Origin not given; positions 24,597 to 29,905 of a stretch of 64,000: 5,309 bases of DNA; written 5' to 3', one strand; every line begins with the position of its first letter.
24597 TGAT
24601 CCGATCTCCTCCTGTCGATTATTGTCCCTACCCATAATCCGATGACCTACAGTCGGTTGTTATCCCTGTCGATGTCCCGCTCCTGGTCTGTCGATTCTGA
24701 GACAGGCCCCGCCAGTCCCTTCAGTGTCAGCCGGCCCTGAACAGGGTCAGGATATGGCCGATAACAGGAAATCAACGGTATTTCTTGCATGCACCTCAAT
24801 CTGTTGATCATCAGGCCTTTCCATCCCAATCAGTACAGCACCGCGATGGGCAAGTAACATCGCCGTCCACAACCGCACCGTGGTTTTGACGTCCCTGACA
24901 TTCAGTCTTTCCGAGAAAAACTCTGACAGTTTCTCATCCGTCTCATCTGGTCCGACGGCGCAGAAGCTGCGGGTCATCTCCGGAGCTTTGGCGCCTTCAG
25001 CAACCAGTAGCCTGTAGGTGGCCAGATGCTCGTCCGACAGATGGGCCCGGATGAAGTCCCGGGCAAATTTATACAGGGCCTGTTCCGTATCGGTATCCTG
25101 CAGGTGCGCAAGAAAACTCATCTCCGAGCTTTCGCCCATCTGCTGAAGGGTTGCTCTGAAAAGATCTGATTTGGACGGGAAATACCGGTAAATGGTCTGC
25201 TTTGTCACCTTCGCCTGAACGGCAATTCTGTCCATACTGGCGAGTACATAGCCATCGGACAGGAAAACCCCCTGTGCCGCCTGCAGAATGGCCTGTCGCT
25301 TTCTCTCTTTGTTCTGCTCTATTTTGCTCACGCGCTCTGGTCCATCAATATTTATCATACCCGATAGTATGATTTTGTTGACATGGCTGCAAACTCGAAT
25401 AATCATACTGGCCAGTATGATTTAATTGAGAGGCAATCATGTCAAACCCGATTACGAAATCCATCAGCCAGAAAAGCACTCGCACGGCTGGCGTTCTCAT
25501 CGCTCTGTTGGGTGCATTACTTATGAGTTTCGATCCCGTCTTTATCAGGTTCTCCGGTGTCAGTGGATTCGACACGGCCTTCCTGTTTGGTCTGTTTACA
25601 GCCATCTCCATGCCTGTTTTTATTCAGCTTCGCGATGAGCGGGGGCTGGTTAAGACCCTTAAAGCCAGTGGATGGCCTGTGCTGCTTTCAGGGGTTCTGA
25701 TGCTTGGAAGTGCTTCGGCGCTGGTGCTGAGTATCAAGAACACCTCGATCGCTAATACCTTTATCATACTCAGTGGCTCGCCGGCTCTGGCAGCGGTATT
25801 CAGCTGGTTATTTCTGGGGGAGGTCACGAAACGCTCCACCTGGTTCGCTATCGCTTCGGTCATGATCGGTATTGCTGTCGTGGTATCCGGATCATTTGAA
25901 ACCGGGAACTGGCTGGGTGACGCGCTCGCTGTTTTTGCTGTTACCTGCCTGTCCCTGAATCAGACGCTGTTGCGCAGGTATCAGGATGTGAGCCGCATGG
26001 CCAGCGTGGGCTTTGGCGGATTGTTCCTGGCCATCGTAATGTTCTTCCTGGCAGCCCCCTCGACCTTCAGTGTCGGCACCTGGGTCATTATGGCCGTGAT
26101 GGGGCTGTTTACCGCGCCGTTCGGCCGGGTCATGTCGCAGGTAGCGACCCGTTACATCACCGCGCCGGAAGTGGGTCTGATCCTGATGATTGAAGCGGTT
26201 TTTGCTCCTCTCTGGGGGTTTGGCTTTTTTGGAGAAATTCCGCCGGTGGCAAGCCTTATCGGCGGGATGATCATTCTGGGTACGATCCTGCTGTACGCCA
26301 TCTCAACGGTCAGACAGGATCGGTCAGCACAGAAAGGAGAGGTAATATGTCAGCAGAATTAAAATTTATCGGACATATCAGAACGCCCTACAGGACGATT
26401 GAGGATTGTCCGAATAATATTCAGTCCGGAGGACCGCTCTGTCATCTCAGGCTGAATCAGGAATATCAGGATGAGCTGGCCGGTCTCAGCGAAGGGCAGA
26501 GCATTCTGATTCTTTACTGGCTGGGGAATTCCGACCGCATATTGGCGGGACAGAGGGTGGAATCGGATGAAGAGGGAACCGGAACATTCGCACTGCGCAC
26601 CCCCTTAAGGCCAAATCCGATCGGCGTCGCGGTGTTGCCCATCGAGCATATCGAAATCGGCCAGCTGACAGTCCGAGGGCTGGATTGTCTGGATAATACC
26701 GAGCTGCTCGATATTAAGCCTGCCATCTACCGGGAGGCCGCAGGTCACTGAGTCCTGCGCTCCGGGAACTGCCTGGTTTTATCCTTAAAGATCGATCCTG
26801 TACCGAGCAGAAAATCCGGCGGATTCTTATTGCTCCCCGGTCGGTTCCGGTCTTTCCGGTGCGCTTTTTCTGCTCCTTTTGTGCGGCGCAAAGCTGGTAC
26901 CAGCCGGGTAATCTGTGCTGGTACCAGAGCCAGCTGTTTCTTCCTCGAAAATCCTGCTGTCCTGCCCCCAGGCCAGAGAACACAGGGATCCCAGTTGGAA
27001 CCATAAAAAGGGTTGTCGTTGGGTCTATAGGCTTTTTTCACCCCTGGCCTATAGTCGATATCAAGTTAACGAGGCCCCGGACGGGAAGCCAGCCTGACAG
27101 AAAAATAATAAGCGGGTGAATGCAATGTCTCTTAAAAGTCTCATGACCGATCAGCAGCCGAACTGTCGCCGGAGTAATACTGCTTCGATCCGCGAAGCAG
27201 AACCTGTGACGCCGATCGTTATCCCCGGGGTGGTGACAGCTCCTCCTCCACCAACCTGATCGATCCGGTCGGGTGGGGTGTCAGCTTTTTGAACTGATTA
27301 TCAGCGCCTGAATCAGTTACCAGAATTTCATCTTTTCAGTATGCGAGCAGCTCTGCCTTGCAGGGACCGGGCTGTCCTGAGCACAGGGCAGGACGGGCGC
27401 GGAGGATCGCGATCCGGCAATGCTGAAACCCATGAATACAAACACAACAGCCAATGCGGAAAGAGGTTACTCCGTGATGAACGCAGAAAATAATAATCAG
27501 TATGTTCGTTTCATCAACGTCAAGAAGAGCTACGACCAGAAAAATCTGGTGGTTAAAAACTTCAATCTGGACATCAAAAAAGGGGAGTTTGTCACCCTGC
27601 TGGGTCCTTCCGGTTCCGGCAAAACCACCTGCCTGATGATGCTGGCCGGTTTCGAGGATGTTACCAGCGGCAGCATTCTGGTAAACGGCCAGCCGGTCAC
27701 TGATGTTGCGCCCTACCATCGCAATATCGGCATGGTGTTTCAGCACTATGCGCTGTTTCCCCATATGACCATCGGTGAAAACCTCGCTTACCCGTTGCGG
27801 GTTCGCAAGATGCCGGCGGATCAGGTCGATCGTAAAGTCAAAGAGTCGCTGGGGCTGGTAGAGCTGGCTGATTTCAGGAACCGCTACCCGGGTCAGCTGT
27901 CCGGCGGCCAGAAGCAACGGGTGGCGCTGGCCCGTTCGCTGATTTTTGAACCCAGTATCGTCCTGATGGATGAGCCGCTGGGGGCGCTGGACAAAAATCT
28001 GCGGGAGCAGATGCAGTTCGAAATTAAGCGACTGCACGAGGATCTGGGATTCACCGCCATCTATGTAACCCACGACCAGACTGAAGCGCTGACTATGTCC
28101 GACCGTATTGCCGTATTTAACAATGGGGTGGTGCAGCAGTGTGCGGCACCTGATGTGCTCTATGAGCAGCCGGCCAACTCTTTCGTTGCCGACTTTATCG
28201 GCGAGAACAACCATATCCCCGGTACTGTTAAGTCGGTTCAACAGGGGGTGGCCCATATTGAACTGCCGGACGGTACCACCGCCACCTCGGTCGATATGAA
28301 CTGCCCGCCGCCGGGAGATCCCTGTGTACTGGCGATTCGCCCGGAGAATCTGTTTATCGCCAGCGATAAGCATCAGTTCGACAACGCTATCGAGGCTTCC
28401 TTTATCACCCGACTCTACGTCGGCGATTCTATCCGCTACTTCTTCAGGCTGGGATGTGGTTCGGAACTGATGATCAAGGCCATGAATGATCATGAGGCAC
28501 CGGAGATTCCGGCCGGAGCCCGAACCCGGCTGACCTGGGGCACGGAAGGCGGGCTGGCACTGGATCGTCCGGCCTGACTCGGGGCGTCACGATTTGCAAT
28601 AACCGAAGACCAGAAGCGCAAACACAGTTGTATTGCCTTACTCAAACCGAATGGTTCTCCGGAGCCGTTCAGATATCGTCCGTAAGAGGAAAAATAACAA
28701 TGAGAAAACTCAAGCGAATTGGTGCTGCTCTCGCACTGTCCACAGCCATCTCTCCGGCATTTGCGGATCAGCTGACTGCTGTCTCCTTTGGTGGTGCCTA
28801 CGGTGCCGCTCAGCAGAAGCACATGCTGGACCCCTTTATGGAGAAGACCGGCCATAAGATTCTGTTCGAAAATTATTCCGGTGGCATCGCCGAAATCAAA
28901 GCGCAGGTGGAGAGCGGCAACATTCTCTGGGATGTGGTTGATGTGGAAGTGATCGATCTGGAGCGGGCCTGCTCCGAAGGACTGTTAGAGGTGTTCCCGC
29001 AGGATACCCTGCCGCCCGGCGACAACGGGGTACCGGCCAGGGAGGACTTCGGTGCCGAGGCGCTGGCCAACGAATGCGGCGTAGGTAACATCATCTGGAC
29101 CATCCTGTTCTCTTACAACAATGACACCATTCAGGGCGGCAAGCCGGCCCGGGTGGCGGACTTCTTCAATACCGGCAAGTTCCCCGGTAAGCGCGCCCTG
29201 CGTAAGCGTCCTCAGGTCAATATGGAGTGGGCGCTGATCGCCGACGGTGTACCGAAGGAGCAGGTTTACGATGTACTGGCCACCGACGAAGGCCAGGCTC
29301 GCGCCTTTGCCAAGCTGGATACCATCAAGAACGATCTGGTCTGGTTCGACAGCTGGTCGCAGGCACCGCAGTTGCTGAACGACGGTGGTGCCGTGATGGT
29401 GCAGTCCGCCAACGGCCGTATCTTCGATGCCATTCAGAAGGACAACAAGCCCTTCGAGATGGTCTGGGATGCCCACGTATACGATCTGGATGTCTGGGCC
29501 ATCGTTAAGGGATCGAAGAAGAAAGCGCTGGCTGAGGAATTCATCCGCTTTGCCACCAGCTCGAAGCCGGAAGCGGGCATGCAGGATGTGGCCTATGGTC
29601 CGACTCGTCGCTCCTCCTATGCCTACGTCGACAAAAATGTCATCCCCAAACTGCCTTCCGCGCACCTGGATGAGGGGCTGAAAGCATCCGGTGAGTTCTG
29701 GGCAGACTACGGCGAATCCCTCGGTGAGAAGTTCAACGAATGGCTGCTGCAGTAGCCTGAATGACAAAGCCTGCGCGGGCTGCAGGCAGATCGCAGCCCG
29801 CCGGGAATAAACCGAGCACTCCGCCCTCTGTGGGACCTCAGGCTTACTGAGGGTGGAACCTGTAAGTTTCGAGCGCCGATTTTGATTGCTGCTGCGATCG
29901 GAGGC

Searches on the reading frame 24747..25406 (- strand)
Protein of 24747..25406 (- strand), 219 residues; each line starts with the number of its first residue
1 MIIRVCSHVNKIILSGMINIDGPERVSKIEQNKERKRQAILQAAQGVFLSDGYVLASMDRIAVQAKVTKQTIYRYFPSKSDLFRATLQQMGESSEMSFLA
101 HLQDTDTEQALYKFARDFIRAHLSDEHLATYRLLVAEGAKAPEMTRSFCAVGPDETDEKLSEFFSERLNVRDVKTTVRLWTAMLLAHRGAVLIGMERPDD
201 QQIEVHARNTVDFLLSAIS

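Call 16: search_protein_families(library=pfam, proteins=[window:24747-25406:-], max_evalue=0.001)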
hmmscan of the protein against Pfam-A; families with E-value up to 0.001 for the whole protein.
window:24747-25406:- (219 aa): 2 families
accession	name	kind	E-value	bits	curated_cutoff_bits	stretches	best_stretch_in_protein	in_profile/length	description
PF00440.29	TetR_N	-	4e-13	49.4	24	1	40-85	1-46/47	Bacterial regulatory proteins, tetR family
PF14246.11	TetR_C_7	-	5.3e-12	46.2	22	1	109-216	1-115/119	AefR-like transcriptional repressor, C-terminal domain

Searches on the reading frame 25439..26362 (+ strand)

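Call 16: search_protein_families(library=pfam, proteins=[window:25439-26362:+], max_evalue=0.001)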
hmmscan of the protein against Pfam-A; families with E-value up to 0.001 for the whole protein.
window:25439-26362:+ (307 aa): 2 families
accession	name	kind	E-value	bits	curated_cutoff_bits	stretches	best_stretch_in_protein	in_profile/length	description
PF00892.27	EamA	-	7.3e-17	62.4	28.2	2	17-149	2-134/135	EamA-like transporter family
PF03151.22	TPT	-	0.00069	19.5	30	1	77-181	64-167/291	Triose-phosphate Transporter family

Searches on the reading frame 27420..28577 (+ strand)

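Call 29: search_protein_families(library=pfam, proteins=[window:27420-28577:+], max_evalue=0.001)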
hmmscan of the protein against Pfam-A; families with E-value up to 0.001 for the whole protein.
window:27420-28577:+ (385 aa): 3 families
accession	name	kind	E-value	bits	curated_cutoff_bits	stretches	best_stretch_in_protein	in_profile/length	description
PF00005.33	ABC_tran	-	1.8e-36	126.2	25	1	45-187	1-136/137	ABC transporter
PF08402.16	TOBE_2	-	3.8e-09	37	21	1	304-377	1-72/76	TOBE domain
PF02463.25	SMC_N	-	0.00019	21.4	40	0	157-233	134-214/220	RecF/RecN/SMC N terminal domain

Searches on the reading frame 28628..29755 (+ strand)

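Call 16: search_protein_families(library=pfam, proteins=[window:28628-29755:+], max_evalue=0.001)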
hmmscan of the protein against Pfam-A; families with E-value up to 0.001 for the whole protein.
window:28628-29755:+ (375 aa): 2 families
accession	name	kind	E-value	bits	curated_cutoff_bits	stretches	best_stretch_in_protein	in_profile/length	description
PF13416.11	SBP_bac_8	-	3.8e-36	125.8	27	1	66-332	2-267/279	Bacterial extracellular solute-binding protein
PF01547.30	SBP_bac_1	-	2.3e-09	38.1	26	1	64-313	12-304/307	Bacterial extracellular solute-binding protein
